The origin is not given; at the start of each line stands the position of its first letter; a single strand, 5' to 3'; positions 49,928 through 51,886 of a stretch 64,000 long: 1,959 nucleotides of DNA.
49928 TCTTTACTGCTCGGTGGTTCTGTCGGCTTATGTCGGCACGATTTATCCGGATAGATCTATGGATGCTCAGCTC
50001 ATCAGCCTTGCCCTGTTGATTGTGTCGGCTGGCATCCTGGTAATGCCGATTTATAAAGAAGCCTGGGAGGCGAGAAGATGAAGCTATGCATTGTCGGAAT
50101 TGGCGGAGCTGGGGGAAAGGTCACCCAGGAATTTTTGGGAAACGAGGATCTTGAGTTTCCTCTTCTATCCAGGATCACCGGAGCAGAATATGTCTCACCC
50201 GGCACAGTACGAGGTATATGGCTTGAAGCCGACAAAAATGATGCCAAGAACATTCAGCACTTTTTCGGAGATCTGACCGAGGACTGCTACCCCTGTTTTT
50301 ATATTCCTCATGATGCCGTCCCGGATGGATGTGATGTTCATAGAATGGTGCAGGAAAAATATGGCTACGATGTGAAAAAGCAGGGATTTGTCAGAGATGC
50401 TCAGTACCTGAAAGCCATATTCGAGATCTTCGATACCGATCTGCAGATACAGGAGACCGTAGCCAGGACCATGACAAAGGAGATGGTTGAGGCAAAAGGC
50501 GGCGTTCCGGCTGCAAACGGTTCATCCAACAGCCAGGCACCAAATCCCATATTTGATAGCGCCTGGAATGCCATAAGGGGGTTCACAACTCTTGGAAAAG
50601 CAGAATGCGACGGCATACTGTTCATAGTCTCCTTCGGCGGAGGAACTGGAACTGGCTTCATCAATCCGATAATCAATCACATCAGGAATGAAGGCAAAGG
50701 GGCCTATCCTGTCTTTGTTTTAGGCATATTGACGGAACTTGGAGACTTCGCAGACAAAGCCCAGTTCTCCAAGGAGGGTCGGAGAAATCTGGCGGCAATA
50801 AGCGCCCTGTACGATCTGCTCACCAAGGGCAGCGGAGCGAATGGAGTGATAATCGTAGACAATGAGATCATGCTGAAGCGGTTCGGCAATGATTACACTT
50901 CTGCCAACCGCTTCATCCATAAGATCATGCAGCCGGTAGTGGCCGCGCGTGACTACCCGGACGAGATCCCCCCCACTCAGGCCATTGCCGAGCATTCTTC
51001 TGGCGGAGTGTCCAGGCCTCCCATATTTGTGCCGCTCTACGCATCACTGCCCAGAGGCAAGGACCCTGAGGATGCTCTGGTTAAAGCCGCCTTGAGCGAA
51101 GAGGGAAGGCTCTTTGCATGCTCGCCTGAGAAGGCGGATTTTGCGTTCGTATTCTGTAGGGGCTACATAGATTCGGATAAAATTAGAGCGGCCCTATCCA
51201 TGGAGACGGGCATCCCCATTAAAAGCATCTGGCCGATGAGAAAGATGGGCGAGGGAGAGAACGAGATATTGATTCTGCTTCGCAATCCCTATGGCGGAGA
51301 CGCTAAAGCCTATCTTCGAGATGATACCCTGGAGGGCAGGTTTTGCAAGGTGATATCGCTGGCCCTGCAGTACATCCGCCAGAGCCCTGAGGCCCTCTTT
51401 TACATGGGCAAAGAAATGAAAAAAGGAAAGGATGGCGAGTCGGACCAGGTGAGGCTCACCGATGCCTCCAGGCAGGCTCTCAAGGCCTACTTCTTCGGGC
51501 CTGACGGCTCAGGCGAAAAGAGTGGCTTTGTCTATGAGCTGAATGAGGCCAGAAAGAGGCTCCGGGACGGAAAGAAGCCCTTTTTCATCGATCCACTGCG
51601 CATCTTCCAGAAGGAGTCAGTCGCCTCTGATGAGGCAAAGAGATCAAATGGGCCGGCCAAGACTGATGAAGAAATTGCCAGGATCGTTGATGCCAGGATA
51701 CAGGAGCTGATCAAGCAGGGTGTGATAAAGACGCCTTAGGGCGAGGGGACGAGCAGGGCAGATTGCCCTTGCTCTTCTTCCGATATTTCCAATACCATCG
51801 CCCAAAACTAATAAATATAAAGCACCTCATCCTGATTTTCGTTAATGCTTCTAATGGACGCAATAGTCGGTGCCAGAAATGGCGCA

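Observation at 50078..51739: Tubulin-superfamily protein with tubulin-like rather than FtsZ-like spacing, no recognisable T7 catalytic loop, and a ~250-aa novel C-terminal half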

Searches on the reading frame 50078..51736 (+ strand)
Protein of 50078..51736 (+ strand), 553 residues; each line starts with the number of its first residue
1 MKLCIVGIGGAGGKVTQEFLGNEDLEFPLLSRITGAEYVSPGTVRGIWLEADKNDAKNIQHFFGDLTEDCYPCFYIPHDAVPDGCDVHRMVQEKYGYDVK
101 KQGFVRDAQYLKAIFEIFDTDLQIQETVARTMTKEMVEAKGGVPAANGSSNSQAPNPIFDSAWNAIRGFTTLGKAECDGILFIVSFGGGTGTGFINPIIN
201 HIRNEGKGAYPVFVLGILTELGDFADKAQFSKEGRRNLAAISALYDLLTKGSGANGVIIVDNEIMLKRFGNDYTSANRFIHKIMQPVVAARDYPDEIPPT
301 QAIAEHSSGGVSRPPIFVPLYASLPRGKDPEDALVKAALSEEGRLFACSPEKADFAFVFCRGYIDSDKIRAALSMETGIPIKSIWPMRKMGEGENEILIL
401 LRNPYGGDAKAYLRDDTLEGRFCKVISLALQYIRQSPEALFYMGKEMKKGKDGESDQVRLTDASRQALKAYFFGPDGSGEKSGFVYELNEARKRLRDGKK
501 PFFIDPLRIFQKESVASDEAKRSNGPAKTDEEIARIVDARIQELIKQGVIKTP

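Call 4: search_protein_families(library=pfam, proteins=[window:50078-51736:+], max_evalue=0.01)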
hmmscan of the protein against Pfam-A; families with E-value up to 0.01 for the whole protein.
window:50078-51736:+ (553 aa): 1 family
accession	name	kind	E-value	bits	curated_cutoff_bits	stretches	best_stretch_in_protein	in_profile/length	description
PF00091.31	Tubulin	-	2e-06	28.7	33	1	3-212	2-144/190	Tubulin/FtsZ family, GTPase domain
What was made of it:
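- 50078..50893 (+): D aa 1-272: GTPase (nucleotide-binding) domain with insertions. The low-confidence loops are aa 22-42 and aa 134-151; the second is length-variable and of low complexity. Pfam Tubulin covers aa 3-212 (call 4).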

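Call 5: search_solved_structures(query=window:50078-51736:+, max_evalue=10, show_alignments=3)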
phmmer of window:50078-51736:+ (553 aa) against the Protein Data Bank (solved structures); distinct sequences matched with E-value up to 10: 12.
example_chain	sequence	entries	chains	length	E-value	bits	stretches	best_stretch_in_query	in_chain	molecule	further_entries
4b46_A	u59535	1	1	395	0.22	13.3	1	171-219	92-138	CELL DIVISION PROTEIN FTSZ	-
7ufs_A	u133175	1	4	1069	0.22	13.3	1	286-429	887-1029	Alpha-mannosidase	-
6sy0_A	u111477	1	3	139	0.53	12.1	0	261-306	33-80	Transcription factor with AP2 domain(S)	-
9rtg_A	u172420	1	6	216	0.58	11.9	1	313-416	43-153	D08 IgE Fab fragment, L-chain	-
5w0a_A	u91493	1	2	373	0.91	11.3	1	75-191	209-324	Glucanase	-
7evh_A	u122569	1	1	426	1.2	10.9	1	177-327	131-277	Tubulin-like protein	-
7evb_B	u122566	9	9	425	1.3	10.8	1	177-326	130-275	Tubulin-like protein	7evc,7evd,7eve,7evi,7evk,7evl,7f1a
7evg_A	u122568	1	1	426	1.3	10.8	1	177-326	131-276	Tubulin-like protein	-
9y6s_6A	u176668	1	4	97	1.4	10.7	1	240-302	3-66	Dynein light chain roadblock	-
9py5_L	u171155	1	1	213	1.6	10.5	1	333-416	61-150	Q10M-055 Fab light chain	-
3iwu_A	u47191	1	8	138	1.6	10.4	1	114-188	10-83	5-hydroxyisourate hydrolase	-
9pyy_L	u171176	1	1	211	1.7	10.4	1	333-416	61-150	Fab Q10M_055 light chain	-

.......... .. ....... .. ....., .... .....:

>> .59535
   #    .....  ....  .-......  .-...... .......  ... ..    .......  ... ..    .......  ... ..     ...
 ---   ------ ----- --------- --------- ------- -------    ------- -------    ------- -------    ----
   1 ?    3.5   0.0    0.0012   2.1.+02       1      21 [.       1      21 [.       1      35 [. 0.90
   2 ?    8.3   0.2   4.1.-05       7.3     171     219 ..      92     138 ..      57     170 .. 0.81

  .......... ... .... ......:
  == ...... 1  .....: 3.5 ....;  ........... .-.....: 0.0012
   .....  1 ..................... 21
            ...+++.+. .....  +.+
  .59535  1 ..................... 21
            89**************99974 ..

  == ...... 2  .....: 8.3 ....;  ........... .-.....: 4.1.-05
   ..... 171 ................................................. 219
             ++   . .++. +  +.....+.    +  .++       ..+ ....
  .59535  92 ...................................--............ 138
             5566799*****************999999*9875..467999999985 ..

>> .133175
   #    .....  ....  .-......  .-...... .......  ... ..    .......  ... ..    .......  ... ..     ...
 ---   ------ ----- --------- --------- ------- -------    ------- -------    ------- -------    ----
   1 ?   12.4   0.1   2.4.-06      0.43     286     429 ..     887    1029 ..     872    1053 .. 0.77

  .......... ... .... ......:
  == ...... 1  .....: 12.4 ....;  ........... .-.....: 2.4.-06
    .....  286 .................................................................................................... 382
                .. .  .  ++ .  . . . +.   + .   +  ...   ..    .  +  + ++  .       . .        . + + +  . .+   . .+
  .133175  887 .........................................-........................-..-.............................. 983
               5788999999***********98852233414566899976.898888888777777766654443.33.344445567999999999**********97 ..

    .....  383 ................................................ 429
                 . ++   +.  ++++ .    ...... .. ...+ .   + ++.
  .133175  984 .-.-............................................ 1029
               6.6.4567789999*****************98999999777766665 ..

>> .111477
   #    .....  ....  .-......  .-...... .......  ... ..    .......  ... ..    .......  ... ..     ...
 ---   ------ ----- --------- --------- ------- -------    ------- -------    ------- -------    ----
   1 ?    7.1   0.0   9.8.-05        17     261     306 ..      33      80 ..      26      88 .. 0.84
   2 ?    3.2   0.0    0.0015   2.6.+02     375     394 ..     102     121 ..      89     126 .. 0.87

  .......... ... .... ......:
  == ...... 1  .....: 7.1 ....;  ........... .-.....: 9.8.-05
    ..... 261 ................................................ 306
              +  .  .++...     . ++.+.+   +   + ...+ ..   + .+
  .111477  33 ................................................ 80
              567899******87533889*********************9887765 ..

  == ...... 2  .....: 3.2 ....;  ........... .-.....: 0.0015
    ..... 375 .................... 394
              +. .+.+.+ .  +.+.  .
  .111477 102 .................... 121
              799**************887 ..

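Call 6: find_homologous_proteins(query=window:50078-51736:+)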
Query window:50078-51736:+ (553 aa): 348 proteins with E <= 0.001 among 8000 candidates; the best 120 are listed.
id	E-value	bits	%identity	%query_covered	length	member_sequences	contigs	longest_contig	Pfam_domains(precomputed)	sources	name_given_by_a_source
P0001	0.0e+0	1266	100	100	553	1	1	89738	PF00091.32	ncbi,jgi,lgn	-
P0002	0.0e+0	1184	94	100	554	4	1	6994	PF00091.32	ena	-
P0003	0.0e+0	1178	93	100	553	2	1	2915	PF00091.32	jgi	-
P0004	0.0e+0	1153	91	100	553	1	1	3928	PF00091.32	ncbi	-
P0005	0.0e+0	1142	90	100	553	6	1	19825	PF00091.32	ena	-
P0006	0.0e+0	1135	89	100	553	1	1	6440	PF00091.32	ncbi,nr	ncbi:MAG: hypothetical protein LUQ59_04950 [Methanothrix sp.]|nr:hypothetical protein [Methanothrix 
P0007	0.0e+0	1098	86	100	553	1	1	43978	PF00091.32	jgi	jgi:hypothetical protein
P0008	0.0e+0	1097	86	100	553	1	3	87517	PF00091.32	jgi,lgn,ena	-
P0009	0.0e+0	1076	84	100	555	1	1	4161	PF00091.32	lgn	-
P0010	0.0e+0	1062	84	100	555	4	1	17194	PF00091.32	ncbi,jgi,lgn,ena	ncbi:MAG: hypothetical protein WCW68_10495 [Methanothrix sp.]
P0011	0.0e+0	1061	83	100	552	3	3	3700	PF00091.32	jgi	jgi:hypothetical protein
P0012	0.0e+0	1043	82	100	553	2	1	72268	PF00091.32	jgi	-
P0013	0.0e+0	1043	82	100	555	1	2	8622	PF00091.32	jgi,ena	-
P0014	0.0e+0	1031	81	100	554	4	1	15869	-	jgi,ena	jgi:hypothetical protein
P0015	0.0e+0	1031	80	100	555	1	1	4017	PF00091.32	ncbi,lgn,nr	ncbi:MAG: hypothetical protein QG575_1252, partial [Euryarchaeota archaeon]|nr:hypothetical protein 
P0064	1.7e-257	874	72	100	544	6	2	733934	-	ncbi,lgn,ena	-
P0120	1.3e-159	551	51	99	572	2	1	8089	PF00091.32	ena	-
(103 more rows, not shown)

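Call 7: search_protein_families(library=ncbifam, proteins=[window:50078-51736:+], max_evalue=0.01)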
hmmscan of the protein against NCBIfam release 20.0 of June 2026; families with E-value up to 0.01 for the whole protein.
window:50078-51736:+ (553 aa): 0 families

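Call 25: find_encoding_contigs(protein=P0120, flank=10000, max_places=3)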
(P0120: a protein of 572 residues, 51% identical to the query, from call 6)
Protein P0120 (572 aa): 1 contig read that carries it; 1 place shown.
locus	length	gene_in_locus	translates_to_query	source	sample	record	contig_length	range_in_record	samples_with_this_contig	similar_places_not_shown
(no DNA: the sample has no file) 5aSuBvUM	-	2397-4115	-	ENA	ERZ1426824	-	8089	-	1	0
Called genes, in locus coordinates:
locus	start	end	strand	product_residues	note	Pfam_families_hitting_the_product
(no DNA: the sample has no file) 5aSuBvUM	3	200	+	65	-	?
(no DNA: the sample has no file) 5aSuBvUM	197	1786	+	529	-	-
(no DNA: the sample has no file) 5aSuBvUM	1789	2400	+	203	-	-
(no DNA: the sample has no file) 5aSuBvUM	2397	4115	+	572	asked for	PF00091:Tubulin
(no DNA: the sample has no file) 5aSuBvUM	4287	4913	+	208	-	PF00657:Lipase_GDSL (faint), PF13472:Lipase_GDSL_2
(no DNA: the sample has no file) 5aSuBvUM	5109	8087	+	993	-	?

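Call 26: find_encoding_contigs(protein=P0064, flank=10000, max_places=2)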
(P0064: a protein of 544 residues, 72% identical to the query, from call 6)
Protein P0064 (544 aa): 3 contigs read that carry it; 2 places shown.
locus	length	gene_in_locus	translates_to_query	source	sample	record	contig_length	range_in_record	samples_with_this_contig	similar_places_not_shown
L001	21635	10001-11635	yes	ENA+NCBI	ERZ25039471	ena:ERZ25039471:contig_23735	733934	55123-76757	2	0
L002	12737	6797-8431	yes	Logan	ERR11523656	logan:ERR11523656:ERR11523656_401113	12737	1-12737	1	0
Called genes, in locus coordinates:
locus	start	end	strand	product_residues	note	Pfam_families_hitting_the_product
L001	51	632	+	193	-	-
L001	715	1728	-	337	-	PF01866:Diphthamide_syn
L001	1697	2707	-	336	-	PF00752:XPG_N, PF00867:XPG_I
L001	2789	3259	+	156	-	PF01521:Fe-S_biosyn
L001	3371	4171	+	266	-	PF01791:DeoC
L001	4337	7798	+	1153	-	-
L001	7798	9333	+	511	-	-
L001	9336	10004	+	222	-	-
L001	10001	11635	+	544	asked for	-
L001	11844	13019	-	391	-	PF01926:MMR_HSR1, PF02421:FeoB_N (weak), PF08438:YGR210-like_G4, PF02824:TGS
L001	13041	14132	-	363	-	PF04422:FrhB_FdhB_N, PF04432:FrhB_FdhB_C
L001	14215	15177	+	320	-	PF01968:Hydantoinase_A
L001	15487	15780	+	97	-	-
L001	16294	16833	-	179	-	PF02525:Flavodoxin_2, PF03358:FMN_red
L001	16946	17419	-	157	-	PF03692:CxxCxxCC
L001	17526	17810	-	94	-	PF01243:PNPOx_N (weak)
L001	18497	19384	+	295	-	PF03372:Exo_endo_phos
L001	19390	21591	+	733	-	PF07760:DUF1616, PF07495:Y_Y_Y (faint)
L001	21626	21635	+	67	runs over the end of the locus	-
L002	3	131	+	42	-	?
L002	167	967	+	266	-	PF01791:DeoC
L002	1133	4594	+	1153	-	-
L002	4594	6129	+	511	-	-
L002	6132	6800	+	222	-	-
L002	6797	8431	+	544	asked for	-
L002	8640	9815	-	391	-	PF01926:MMR_HSR1, PF02421:FeoB_N (weak), PF08438:YGR210-like_G4, PF02824:TGS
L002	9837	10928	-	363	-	PF04422:FrhB_FdhB_N, PF04432:FrhB_FdhB_C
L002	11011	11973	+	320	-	PF01968:Hydantoinase_A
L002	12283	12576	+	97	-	-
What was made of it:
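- The fused proteins stand alone, without B or C. The flanks of the cassette in the window and in L001 are housekeeping genes (calls 4, 26).
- Tried and rejected: I rejected this because they are not conserved next to the cassette in L001/L002 or in the P0120 contig (calls 25, 26).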

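Call 31: search_protein_representatives(alignment_id=A1)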
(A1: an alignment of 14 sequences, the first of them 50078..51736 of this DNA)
Query: 14 sequences, 561 profile positions. Proteins with E-value up to 0.001 (for the whole library): 105; up to 1e-10: 86; up to 1e-30: 47. The best 105 are listed.
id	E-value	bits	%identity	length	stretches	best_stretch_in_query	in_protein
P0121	4.5e-226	768.4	-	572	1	1-551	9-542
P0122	1.6e-225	766.6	-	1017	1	2-558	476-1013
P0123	3.3e-201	686.3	-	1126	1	3-525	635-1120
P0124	3.0e-180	617.1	-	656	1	2-522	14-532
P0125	1.3e-174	598.4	-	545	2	1-435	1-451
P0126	1.8e-166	571.6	-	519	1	6-551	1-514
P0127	3.0e-147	508.1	-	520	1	1-520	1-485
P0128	7.0e-130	450.8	-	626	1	1-519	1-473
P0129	2.2e-126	439.3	-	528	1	1-537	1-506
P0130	5.0e-124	431.5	-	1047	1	2-520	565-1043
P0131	1.0e-118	413.9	-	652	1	1-548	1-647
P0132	1.8e-118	413.1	-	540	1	1-436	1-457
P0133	2.7e-118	412.6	-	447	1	70-549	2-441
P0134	2.8e-114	399.3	-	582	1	1-543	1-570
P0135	9.3e-114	397.6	-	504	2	150-551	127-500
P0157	3.3e-38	148.1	-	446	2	168-442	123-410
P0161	1.0e-36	143.3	-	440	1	161-438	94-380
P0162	1.0e-36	143.2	-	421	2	169-402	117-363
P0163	1.3e-34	136.3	-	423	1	170-445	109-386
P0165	7.0e-33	130.6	-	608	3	173-401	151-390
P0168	3.0e-30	121.9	-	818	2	169-424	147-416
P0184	1.1e-19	87.0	-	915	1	175-436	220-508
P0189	1.7e-16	76.5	-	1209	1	174-364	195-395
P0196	3.4e-14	68.9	-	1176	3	150-384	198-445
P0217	4.2e-06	42.2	-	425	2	176-281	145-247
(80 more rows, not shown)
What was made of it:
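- Closest known: CetZ. Different: The family profile barely detects CetZ (call 31).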

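Call 32: predict_structure(alignment_id=A2)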
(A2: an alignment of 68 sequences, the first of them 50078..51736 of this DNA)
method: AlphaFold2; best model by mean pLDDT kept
length: 553 residues; sequences in the alignment: 68
mean_pLDDT: 79.6   pTM: 0.81
mean pLDDT of the five models: 79.6, 78.9, 76.0, 74.9, 72.5
residues with pLDDT >= 90: 208; 70-90: 210; 50-70: 66; < 50: 69
segments of 3 or more residues with pLDDT < 50: 22-27, 29-42, 134-151, 290-295, 445-455, 515-527
pLDDT, mean of each block of 10 residues (from residue 1): 82 82 45 46 66 69 60 75 90 90 70 89 90 52 32 74 85 84 83 77 75 92 75 87 89 86 93 91 78 54 83 93 89 96 96 94 88 97 84 84 96 96 96 88 51 58 92 91 96 96 91 52 49 83 82 62
secondary structure, 60 per line:
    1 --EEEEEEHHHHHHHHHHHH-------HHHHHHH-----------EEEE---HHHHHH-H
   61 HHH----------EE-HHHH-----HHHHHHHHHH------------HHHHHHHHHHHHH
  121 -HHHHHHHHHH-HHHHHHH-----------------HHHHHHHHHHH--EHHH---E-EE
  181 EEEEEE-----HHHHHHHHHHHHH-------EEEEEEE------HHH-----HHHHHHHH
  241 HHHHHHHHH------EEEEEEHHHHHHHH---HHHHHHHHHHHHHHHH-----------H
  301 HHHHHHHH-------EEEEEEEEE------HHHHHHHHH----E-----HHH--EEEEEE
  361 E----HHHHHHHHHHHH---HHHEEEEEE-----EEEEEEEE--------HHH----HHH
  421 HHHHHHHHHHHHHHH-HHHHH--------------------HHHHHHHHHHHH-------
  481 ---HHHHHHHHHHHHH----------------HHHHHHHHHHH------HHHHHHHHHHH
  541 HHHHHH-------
elements in order: E3-8 H9-20 H28-34 E46-49 H53-58 H60-63 H77-80 H86-95 H108-120 H122-131 H133-139 H157-167 E179-186 H192-204 E212-218 H233-249 E256-261 H262-269 H273-288 H300-308 E316-324 H331-339 E355-361 H366-377 E384-389 E395-402 H418-435 H437-441 H462-473 H484-496 H513-523 H530-546
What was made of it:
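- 50078..50893 (+): AlphaFold secondary structure and pLDDT (call 32).
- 51614..51736 (+): D aa 513-553: flexible linker followed by a conserved charged amphipathic C-terminal helix (aa 530-546); candidate partner-binding tail. pLDDT below 50 at aa 515-527 and helix at aa 530-546 (call 32).
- On Tubulin/FtsZ superfamily: AlphaFold element order (call 32).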

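Call 33: search_protein_families(library=pfam, proteins=[P0157, P0161, P0162, P0163, P0165, P0168, P0184, P0189, P0196, P0122], max_evalue=0.01)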
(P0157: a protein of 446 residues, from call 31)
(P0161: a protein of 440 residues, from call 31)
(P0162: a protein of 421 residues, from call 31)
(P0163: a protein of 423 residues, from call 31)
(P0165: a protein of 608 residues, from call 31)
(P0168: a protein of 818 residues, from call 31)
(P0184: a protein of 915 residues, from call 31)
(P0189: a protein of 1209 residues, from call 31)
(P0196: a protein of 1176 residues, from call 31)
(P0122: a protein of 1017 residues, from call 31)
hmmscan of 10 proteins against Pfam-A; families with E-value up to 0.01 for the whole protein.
P0157 (446 aa): 1 family
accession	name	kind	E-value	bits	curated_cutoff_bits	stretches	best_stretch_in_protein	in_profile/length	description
PF00091.31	Tubulin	-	1.8e-06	28.8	33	1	112-173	93-155/190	Tubulin/FtsZ family, GTPase domain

P0161 (440 aa): 2 families
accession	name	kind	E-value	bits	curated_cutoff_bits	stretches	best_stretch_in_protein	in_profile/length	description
PF00091.31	Tubulin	-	1.9e-07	32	33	1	5-133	4-136/190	Tubulin/FtsZ family, GTPase domain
PF13809.12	Tubulin_2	-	0.00073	19.3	27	1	99-151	155-207/356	Tubulin like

P0162 (421 aa): 1 family
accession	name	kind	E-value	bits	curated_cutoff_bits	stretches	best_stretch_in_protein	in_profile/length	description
PF00091.31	Tubulin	-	1.8e-08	35.3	33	1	100-209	85-187/190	Tubulin/FtsZ family, GTPase domain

P0163 (423 aa): 1 family
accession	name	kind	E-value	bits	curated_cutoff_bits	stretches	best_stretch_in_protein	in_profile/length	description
PF00091.31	Tubulin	-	5.4e-06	27.3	33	1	97-200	92-189/190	Tubulin/FtsZ family, GTPase domain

P0165 (608 aa): 1 family
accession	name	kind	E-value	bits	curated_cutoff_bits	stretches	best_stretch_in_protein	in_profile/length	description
PF00091.31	Tubulin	-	1.4e-11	45.5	33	1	6-240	5-188/190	Tubulin/FtsZ family, GTPase domain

P0168 (818 aa): 2 families
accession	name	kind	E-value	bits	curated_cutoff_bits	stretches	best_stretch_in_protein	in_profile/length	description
PF00091.31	Tubulin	-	2e-08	35.2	33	1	6-242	5-188/190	Tubulin/FtsZ family, GTPase domain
PF02736.25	Myosin_N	-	0.01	16.1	27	0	671-697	4-30/45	Myosin N-terminal SH3-like domain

P0184 (915 aa): 1 family
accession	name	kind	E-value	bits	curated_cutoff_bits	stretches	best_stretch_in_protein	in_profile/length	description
PF00091.31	Tubulin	-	9.4e-09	36.3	33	1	198-257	91-148/190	Tubulin/FtsZ family, GTPase domain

P0189 (1209 aa): 0 families

P0196 (1176 aa): 1 family
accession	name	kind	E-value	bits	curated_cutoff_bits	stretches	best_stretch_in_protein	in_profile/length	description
PF00091.31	Tubulin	-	6.8e-08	33.4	33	1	208-309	94-189/190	Tubulin/FtsZ family, GTPase domain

P0122 (1017 aa): 5 families
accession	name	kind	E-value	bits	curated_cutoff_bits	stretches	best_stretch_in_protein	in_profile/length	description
PF07693.20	KAP_NTPase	-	2.9e-40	138.8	20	1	32-304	5-286/293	KAP family P-loop domain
PF00091.31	Tubulin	-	6.6e-07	30.2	33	1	630-721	104-186/190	Tubulin/FtsZ family, GTPase domain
PF13191.12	AAA_16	-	6.4e-05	24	32.6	1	46-198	25-143/167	AAA ATPase domain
PF13401.12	AAA_22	-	0.0048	17.6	27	0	50-216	10-109/130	AAA domain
PF00004.35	AAA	-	0.0063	17.4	21.2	0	148-208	37-85/131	ATPase family associated with various cellular activities (AAA)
